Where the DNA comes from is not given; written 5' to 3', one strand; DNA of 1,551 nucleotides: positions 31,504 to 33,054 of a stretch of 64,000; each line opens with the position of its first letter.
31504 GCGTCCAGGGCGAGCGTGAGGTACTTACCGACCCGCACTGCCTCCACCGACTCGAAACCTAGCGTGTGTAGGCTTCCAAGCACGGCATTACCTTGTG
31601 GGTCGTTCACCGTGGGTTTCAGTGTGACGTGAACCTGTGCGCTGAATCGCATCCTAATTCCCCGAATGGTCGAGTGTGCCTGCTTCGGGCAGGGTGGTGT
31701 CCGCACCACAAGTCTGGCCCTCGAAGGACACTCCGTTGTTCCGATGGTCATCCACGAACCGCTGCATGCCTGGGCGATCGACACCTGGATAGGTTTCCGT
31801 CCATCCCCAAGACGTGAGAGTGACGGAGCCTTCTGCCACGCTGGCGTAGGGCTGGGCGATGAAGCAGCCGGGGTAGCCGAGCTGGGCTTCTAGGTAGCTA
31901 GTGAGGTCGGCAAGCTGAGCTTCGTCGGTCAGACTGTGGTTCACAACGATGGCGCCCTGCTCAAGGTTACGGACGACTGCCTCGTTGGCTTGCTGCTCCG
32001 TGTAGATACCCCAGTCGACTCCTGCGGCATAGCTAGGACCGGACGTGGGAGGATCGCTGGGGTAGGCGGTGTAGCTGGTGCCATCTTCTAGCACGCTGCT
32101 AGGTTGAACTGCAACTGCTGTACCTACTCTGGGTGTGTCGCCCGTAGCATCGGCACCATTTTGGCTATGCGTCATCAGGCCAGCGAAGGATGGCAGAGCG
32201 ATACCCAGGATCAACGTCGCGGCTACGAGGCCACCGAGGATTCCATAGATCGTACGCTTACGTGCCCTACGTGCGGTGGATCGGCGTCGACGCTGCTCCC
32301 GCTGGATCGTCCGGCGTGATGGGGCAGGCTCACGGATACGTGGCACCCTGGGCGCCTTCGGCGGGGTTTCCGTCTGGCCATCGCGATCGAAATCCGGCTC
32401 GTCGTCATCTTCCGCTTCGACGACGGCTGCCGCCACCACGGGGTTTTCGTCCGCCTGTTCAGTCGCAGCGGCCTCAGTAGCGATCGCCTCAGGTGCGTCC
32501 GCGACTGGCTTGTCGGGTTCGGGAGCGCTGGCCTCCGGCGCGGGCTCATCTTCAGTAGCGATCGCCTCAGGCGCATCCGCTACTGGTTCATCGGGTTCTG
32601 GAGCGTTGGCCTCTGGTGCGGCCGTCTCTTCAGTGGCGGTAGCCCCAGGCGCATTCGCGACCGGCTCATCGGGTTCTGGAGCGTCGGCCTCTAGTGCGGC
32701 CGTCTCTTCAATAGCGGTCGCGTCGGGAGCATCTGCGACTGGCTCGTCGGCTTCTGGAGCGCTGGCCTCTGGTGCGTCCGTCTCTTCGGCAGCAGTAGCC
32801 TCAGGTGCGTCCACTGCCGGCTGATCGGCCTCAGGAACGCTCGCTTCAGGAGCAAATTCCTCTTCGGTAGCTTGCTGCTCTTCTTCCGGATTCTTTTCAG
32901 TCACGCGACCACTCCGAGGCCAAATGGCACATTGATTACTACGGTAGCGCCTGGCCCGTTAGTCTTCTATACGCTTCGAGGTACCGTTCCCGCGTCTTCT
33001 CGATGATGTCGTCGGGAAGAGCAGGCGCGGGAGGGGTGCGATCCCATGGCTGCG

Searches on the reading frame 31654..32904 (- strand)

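Call 53: search_protein_families(library=pfam, proteins=[window:31654-32904:-], max_evalue=0.001)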
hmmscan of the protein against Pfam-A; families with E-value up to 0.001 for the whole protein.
window:31654-32904:- (416 aa): 1 family
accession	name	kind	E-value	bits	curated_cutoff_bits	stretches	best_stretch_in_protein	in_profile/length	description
PF11303.13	DUF3105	-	7.4e-17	62.1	25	1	279-392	8-120/130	Protein of unknown function (DUF3105)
